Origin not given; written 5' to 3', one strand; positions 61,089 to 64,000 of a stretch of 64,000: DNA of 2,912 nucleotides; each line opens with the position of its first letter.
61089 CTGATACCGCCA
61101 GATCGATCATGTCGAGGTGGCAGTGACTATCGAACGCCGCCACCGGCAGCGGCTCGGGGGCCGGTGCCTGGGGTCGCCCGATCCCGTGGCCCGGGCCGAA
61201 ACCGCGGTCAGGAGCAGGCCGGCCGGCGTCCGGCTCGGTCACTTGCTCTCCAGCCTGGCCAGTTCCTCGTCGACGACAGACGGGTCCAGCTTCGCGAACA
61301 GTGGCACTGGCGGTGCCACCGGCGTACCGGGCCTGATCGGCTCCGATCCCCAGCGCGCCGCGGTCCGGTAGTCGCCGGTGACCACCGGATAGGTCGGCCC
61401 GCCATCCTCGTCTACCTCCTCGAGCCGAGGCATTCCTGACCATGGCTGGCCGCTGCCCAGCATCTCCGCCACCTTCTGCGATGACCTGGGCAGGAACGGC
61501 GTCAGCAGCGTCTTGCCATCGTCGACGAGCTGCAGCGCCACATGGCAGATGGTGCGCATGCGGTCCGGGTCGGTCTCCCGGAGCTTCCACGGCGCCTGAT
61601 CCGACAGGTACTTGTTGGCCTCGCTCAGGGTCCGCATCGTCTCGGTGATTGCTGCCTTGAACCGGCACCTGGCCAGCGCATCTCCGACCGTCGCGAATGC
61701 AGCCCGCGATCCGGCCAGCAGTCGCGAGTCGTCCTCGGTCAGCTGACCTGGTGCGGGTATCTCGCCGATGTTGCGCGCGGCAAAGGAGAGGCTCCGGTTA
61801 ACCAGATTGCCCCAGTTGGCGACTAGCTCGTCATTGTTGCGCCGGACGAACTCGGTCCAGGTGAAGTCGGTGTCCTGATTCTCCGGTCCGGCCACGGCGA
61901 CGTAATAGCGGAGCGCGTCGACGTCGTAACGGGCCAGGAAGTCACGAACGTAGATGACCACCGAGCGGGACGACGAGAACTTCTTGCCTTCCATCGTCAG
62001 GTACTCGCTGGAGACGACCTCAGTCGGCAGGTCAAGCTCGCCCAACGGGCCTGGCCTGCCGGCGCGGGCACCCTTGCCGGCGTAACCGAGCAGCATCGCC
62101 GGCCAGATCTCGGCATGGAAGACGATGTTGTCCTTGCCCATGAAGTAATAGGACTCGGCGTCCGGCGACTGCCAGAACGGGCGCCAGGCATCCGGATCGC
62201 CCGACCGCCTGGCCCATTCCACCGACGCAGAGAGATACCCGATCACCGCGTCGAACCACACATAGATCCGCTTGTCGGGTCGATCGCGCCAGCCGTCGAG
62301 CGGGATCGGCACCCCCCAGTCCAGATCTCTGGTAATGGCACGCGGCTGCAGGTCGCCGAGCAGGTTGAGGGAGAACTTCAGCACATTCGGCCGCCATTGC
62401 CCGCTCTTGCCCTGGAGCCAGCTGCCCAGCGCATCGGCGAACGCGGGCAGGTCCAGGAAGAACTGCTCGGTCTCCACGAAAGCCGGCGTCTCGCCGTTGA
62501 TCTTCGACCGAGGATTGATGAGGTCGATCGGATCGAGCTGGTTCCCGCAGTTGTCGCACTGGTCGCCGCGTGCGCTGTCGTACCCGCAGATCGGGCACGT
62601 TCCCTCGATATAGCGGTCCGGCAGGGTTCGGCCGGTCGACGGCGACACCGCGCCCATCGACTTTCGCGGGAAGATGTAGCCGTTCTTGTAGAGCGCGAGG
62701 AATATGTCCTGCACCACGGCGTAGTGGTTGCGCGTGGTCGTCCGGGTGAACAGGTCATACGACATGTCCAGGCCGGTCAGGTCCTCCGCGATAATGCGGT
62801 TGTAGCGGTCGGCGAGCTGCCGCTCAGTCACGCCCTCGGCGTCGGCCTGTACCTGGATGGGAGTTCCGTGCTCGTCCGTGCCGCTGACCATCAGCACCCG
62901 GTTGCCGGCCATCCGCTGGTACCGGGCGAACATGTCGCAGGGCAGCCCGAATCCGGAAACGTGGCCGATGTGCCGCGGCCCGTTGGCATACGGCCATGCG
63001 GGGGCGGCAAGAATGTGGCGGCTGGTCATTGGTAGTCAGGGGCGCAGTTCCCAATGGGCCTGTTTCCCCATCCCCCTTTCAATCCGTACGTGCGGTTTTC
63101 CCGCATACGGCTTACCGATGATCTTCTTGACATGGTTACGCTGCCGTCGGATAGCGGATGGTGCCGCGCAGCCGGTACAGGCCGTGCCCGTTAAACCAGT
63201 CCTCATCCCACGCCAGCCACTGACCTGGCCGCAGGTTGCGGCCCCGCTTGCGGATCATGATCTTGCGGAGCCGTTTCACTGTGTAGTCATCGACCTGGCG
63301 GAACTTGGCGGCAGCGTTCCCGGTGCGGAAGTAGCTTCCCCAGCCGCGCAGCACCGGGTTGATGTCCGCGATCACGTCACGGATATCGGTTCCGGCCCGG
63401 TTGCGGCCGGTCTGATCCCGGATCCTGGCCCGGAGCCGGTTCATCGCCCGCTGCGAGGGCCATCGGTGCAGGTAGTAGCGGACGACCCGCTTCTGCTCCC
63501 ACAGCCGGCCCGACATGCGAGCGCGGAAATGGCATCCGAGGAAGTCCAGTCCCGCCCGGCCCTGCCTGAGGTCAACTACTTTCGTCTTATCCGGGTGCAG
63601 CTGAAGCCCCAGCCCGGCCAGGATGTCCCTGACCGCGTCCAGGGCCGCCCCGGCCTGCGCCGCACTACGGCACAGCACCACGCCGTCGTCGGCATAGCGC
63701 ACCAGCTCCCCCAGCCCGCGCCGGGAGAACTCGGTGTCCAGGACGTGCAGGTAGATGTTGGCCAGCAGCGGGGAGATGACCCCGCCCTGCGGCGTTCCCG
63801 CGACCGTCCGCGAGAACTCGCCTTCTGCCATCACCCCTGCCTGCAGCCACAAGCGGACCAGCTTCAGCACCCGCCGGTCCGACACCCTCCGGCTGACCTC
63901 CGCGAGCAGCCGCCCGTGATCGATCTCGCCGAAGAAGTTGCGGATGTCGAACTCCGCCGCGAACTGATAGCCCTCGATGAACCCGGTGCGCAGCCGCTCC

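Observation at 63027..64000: Group II intron whose 3' end abuts the start codon of the essential metG gene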

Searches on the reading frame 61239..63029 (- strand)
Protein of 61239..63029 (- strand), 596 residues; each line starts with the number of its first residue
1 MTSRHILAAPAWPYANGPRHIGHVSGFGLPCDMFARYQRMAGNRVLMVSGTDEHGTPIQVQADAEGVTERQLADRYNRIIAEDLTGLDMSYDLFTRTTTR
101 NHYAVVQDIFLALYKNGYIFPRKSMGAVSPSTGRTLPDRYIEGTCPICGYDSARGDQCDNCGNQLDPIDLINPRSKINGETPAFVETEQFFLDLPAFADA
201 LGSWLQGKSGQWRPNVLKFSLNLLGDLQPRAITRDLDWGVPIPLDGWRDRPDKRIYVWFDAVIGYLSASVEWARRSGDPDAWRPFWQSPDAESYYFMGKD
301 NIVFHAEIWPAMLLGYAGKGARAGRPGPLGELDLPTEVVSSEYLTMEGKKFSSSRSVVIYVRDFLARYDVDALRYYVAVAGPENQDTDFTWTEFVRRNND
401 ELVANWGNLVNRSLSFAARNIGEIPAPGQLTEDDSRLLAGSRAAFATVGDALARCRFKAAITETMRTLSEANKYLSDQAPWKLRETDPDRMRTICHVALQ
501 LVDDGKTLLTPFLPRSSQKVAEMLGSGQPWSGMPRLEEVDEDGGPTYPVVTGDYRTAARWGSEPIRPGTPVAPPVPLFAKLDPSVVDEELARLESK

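Call 7: find_encoding_contigs(protein=window:61239-63029:-, flank=10000, max_places=10)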
Protein window:61239-63029:- (596 aa): no gene with exactly this product is on record in the collection.

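Call 9: find_related_loci(query=window:61239-63029:-, collection=genome_contigs, flank=10000)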
Query window:61239-63029:- (596 aa) in genome_contigs; peptide patterns used: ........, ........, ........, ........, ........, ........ (x = any residue, [..] = any of these).
600 stretches matched a pattern (row limit reached: there are more); 575 encode a relative of the query (tblastn E <= 1e-3); the best 80 are kept; 80 distinct loci.
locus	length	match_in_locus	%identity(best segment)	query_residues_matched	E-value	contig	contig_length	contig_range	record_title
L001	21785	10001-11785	98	1-595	0e+0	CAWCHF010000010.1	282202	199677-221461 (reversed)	MAG: uncultured Actinomycetota bacterium isolate MFD09286.bin.2.49 genome assembly, contig: contig_39915, whole genome s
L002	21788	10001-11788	93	1-596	0e+0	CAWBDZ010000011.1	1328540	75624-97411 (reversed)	MAG: uncultured Actinomycetota bacterium isolate MFD00731.bin.1.245 genome assembly, contig: contig_9185, whole genome s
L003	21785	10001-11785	87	2-596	0e+0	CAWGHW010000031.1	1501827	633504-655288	MAG: uncultured Actinomycetota bacterium isolate MFD02671.bin.1.57 genome assembly, contig: contig_5232, whole genome sh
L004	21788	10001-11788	87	1-596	0e+0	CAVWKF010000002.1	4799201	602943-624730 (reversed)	MAG: uncultured Actinomycetota bacterium isolate MFD05521.bin.2.119 genome assembly, contig: contig_6689, whole genome s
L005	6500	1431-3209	86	2-594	0e+0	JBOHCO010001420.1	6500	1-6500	MAG: Streptosporangiaceae bacterium isolate TC-S_concoct.bin.137_sub k127_3699594, whole genome shotgun sequence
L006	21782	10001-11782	86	1-594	0e+0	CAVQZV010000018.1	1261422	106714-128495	MAG: uncultured Actinomycetota bacterium isolate MFD00031.bin.1.203 genome assembly, contig: contig_8706, whole genome s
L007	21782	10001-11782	85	3-596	0e+0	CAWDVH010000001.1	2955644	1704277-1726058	MAG: uncultured Actinomycetota bacterium isolate MFD05521.bin.1.148 genome assembly, contig: contig_10107, whole genome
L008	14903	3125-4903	85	2-594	0e+0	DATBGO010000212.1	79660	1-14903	MAG TPA_asm: Streptosporangiaceae bacterium isolate SMAG_U3839 k141_2494469, whole genome shotgun sequence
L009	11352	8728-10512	84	2-596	0e+0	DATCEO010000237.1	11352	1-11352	MAG TPA_asm: Streptosporangiaceae bacterium isolate SMAG_U7755 k141_63630, whole genome shotgun sequence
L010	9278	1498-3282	84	2-596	0e+0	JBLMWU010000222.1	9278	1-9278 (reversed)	MAG: Gemmatimonadota bacterium isolate MAG274 PRJNA957066_bin53_renamed_221, whole genome shotgun sequence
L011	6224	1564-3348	84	1-595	0e+0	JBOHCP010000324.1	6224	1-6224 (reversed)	MAG: Streptosporangiaceae bacterium isolate SE1496_concoct.bin.4 NODE_692_length_6224_cov_1.311957, whole genome shotgun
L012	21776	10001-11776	83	4-595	0e+0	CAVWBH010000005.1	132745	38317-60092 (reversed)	MAG: uncultured Actinomycetes bacterium isolate MFD05502.bin.1.61 genome assembly, contig: contig_53990, whole genome sh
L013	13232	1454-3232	83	2-594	0e+0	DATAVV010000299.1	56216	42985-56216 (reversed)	MAG TPA_asm: Streptosporangiaceae bacterium isolate SMAG_U5608 k141_1396458, whole genome shotgun sequence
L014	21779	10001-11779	80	2-594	0e+0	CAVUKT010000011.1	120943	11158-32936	MAG: uncultured Actinomycetes bacterium isolate MFD01716.bin.2.119 genome assembly, contig: contig_15782, whole genome s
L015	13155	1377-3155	79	2-594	0e+0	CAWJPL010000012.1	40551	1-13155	MAG: uncultured Actinomycetes bacterium isolate MFD04463.bin.2.104 genome assembly, contig: contig_27161, whole genome s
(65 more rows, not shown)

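Call 10: search_protein_families(library=pfam, proteins=[window:61242-63029:-])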
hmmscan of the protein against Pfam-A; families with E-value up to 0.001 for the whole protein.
window:61242-63029:- (596 aa): 4 families
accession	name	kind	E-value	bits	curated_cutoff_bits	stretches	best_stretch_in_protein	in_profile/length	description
PF09334.17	tRNA-synt_1g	-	6e-143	476.8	20.1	1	9-413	4-390/391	tRNA synthetases class I (M)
PF00133.28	tRNA-synt_1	-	4.1e-17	62.5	22.7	1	12-253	31-252/414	tRNA synthetases class I (I, L, M and V)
PF19303.5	Anticodon_3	-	9.8e-10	38.9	23.5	1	424-526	1-103/152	Anticodon binding domain of methionyl tRNA ligase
PF01406.26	tRNA-synt_1e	-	1e-06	28.8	27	0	340-379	243-282/301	tRNA synthetases class I (C) catalytic domain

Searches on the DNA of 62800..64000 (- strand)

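Call 5: search_rna_families(source=window, start=62800, end=64000, threshold=evalue, max_evalue=10, show_alignments=5)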
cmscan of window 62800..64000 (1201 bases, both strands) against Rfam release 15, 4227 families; matches with E-value up to 10: 3.
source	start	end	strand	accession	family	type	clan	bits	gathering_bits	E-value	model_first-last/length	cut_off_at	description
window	63035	63115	-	RF00029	Intron_gpII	Intron;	-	38.1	40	1.2e-05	1-77/77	no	Group II catalytic intron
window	63744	63846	+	RF03340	mir-6511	Gene; miRNA;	-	21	87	1.2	1-67/67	no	mir-6511 microRNA precursor family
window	63008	63047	-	RF01973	H19_2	Gene; lncRNA;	-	12.5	50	3.1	1-69/69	no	H19 conserved region 2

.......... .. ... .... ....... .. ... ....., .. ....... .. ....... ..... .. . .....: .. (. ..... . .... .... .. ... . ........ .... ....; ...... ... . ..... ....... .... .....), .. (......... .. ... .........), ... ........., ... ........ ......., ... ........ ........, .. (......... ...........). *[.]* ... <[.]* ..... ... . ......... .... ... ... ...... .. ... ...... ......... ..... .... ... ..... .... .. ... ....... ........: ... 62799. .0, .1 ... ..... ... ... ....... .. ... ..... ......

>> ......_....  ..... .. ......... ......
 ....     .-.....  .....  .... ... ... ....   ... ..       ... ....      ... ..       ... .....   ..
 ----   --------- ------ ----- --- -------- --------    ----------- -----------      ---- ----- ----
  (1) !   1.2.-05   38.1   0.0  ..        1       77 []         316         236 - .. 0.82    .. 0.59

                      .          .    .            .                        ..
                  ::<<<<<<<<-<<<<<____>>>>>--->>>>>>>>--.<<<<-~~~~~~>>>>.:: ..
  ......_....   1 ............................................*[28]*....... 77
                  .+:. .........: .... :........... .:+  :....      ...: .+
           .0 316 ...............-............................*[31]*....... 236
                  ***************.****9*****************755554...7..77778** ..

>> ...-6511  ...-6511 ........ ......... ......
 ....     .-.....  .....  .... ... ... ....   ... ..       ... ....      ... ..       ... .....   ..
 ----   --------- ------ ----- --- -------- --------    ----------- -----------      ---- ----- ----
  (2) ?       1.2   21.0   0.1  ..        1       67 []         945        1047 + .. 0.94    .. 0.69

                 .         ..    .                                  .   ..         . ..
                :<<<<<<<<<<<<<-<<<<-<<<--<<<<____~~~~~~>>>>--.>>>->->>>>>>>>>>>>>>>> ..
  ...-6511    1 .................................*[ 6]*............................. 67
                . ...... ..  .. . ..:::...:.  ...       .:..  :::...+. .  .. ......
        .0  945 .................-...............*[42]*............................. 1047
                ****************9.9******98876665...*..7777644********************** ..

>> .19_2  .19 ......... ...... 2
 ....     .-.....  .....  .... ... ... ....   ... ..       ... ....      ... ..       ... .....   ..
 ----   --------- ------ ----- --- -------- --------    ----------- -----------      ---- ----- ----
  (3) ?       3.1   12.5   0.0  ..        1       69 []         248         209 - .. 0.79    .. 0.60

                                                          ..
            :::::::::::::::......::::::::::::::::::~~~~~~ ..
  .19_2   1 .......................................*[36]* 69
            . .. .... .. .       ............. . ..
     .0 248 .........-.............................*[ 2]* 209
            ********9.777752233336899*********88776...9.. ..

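Call 64: search_rna_families(sources=[L109, L081, L095], threshold=evalue, max_evalue=0.001)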
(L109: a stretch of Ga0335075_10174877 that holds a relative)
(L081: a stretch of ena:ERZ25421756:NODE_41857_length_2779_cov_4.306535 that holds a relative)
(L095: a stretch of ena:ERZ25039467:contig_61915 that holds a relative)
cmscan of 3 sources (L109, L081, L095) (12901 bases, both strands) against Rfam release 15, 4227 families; matches with E-value up to 0.001: 6.
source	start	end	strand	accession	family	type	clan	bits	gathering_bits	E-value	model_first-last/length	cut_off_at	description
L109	57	191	+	RF02003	group-II-D1D4-4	Intron;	CL00102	96.4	49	7.2e-21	1-138/138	no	Group II catalytic intron D1-D4-4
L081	334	468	+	RF02003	group-II-D1D4-4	Intron;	CL00102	92.9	49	5.9e-20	1-138/138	no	Group II catalytic intron D1-D4-4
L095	2657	2791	+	RF02003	group-II-D1D4-4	Intron;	CL00102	89.7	49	4e-19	1-138/138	no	Group II catalytic intron D1-D4-4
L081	2200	2266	+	RF00029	Intron_gpII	Intron;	-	42.4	40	1.1e-05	1-77/77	no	Group II catalytic intron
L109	1938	2019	+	RF00029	Intron_gpII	Intron;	-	37.8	40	0.00015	1-77/77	no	Group II catalytic intron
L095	4521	4605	+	RF00029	Intron_gpII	Intron;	-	37.6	40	0.00017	1-77/77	no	Group II catalytic intron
